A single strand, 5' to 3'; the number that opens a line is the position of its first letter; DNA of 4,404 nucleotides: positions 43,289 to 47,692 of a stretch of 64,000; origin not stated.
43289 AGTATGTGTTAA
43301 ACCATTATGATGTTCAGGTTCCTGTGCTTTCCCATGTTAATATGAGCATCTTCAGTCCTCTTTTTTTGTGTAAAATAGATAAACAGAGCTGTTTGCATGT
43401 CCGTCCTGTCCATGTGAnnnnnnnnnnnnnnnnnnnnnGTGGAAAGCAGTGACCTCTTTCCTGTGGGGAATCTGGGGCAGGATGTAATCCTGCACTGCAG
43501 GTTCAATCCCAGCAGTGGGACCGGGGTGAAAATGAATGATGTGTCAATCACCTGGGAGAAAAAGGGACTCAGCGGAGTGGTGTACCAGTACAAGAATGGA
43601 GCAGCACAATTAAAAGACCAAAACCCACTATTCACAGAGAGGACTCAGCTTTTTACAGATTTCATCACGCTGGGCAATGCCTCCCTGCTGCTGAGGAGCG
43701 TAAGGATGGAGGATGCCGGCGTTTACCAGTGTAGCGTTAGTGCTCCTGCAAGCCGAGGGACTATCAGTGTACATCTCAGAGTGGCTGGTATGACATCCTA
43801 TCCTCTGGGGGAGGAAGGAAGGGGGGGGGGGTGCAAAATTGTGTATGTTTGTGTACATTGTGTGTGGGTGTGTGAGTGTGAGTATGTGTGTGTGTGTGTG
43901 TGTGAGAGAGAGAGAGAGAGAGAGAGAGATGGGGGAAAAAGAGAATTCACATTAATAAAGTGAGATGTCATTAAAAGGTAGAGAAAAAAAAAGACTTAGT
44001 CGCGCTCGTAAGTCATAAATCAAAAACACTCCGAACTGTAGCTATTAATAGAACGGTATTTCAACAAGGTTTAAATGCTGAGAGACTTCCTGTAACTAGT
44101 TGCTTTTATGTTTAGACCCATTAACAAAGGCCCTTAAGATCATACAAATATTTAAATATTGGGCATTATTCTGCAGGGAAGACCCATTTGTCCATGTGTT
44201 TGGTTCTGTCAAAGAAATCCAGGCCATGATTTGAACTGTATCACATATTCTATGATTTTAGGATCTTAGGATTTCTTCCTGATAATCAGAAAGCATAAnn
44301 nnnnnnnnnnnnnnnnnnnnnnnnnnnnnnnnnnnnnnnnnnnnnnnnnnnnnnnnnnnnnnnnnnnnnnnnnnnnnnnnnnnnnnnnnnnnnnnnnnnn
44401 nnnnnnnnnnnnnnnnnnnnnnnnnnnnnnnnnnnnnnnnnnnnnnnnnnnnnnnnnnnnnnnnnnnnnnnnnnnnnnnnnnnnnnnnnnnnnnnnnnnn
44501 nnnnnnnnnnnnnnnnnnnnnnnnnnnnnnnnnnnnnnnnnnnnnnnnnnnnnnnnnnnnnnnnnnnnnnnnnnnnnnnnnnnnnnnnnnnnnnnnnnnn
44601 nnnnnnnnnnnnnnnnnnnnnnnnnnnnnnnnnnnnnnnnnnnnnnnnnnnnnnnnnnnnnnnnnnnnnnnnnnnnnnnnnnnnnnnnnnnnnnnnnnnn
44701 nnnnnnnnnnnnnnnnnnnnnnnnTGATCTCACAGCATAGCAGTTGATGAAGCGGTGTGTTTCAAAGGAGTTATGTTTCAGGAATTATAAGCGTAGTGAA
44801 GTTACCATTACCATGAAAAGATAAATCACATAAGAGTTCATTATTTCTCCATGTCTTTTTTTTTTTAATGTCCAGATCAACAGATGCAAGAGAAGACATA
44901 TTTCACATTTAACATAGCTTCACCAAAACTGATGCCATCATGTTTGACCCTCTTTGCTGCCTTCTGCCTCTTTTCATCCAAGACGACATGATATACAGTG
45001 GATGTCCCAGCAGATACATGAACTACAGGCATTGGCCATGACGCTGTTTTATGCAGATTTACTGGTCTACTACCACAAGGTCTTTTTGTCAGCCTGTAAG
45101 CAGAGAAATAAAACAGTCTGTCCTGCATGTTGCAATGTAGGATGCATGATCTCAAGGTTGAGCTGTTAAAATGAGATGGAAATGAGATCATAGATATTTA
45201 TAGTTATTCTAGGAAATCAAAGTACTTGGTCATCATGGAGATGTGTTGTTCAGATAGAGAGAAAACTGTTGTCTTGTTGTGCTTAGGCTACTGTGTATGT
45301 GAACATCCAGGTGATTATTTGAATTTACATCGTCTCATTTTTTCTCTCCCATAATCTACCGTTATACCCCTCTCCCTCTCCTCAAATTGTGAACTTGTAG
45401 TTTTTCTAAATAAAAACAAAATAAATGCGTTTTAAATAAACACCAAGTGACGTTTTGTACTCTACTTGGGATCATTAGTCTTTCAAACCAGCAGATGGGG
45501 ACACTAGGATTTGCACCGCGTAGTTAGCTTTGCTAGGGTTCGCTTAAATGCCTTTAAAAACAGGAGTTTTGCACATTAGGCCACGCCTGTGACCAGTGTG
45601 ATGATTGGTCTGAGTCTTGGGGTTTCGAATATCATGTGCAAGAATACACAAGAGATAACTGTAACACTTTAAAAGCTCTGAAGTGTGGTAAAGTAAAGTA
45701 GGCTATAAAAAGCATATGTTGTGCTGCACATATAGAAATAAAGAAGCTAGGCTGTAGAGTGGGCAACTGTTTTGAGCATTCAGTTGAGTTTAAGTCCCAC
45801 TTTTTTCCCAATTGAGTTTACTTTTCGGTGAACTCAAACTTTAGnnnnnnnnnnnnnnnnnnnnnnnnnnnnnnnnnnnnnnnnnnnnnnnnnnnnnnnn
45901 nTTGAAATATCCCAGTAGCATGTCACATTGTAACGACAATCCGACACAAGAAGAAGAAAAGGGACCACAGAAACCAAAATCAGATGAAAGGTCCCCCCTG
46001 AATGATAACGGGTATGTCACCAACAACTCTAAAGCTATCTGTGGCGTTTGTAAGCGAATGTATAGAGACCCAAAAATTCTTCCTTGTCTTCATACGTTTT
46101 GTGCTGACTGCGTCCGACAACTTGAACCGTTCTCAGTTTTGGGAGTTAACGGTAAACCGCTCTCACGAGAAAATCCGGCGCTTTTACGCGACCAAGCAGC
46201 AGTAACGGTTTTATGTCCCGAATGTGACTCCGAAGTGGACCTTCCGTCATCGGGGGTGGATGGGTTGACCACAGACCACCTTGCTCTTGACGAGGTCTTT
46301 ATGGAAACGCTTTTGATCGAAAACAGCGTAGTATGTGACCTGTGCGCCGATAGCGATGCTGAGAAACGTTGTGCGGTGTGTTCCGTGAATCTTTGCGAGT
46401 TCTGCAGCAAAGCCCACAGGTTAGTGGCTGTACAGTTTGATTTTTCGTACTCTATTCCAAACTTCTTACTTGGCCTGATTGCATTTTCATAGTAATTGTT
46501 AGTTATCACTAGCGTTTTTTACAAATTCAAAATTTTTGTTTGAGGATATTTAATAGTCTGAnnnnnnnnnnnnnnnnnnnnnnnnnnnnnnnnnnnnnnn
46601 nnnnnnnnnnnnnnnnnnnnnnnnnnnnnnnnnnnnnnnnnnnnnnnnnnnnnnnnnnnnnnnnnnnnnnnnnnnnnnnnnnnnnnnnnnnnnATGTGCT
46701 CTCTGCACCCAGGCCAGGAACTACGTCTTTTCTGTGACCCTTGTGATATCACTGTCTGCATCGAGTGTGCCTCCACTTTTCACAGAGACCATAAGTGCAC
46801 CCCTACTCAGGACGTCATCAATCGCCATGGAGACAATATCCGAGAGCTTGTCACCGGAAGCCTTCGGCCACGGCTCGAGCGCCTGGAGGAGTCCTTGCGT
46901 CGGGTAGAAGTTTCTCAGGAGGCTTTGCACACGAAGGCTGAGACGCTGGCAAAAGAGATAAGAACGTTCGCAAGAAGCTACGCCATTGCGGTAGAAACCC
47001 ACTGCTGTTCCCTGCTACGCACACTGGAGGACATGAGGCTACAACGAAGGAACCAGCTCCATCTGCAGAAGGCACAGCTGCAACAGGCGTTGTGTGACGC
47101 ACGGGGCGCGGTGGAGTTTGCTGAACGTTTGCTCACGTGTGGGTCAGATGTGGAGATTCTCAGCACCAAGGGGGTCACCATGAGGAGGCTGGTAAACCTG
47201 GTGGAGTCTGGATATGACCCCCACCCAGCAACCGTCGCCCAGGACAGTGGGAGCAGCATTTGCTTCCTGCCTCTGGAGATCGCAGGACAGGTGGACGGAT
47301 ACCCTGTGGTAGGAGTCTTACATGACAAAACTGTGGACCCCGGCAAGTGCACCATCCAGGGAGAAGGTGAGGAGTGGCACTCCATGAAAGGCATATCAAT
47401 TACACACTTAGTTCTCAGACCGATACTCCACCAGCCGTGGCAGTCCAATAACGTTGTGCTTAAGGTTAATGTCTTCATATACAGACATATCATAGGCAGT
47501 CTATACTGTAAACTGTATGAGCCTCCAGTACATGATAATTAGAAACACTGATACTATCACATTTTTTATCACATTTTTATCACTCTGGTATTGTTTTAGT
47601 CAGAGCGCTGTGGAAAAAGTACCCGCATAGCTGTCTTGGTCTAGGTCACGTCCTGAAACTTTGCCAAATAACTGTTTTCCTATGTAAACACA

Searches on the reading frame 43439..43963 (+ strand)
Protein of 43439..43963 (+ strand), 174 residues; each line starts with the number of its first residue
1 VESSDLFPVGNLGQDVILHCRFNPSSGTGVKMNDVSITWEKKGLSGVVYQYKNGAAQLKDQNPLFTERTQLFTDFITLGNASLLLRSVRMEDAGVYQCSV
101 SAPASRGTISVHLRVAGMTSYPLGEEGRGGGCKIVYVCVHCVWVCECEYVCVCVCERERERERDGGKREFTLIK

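Call 65: search_protein_families(library=pfam, proteins=[window:43439-43963:+], max_evalue=0.01)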
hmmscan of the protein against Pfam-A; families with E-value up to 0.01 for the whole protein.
window:43439-43963:+ (174 aa): 5 families
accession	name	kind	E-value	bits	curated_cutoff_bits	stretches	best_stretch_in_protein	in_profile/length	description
PF07686.23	V-set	-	3.2e-13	50.3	26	1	10-115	8-108/109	Immunoglobulin V-set domain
PF00047.31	ig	-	9.4e-07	29.5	21.8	1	10-110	5-80/81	Immunoglobulin domain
PF13927.12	Ig_3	-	1e-05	26.4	30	1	11-101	14-77/78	Immunoglobulin domain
PF13895.12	Ig_2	-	0.00016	22.3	27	1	13-104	14-67/79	Immunoglobulin domain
PF07679.22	I-set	-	0.00042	20.8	23.7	1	79-115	54-90/90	Immunoglobulin I-set domain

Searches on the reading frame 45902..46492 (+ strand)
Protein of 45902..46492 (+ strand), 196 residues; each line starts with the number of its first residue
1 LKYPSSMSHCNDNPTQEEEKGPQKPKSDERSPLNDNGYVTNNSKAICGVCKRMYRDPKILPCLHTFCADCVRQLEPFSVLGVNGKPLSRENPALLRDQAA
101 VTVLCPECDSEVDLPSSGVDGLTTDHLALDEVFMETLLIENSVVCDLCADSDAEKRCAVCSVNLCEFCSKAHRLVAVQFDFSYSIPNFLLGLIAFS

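Call 65: search_protein_families(library=pfam, proteins=[window:45902-46492:+], max_evalue=0.01)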
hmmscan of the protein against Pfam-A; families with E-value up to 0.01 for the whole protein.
window:45902-46492:+ (196 aa): 10 families
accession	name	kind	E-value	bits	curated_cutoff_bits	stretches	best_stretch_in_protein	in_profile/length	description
PF13445.12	zf-RING_UBOX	-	1.1e-07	32.2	25.2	1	47-71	1-25/39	RING-type zinc-finger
PF00097.31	zf-C3HC4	-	3.5e-07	30.4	21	1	47-73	1-28/40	Zinc finger, C3HC4 type (RING finger)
PF13923.12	zf-C3HC4_2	-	1.1e-06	28.8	27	1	47-73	2-29/40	Zinc finger, C3HC4 type (RING finger)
PF13920.12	zf-C3HC4_3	-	8.3e-05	22.7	27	1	45-74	3-33/49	Zinc finger, C3HC4 type (RING finger)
PF14634.12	zf-RING_5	-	0.0004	20.8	27.9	1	47-75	2-33/43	zinc-RING finger domain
PF00643.29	zf-B_box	-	0.00046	20.7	24.1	1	143-173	4-35/42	B-box zinc finger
PF22586.1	ANCHR-like_BBOX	-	0.0008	19.9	27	1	144-172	1-28/39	ANCHR-like B-box zinc-binding domain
PF13639.12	zf-RING_2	-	0.0026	18.4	27.3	1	47-73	3-32/44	Ring finger domain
PF15227.12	zf-C3HC4_4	-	0.0046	17.5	30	1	47-74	1-28/42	zinc finger of C3HC4-type, RING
PF24921.1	RING_XB3-XBAT31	-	0.0049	17.3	50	1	46-110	1-53/57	E3 ubiquitin-protein ligase XB3/XBAT31 RING finger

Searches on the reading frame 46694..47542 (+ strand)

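Call 65: search_protein_families(library=pfam, proteins=[window:46694-47542:+], max_evalue=0.01)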
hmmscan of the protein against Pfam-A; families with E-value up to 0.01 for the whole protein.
window:46694-47542:+ (282 aa): 3 families
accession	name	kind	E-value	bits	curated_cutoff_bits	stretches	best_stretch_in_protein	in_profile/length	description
PF00643.29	zf-B_box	-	1.1e-07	32.3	24.1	1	1-37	5-41/42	B-box zinc finger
PF14712.11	Snapin_Pallidin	-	0.0061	17.4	29.6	0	53-94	7-48/89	Snapin/Pallidin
PF22586.1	ANCHR-like_BBOX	-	0.0062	17.1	27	0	2-34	2-38/39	ANCHR-like B-box zinc-binding domain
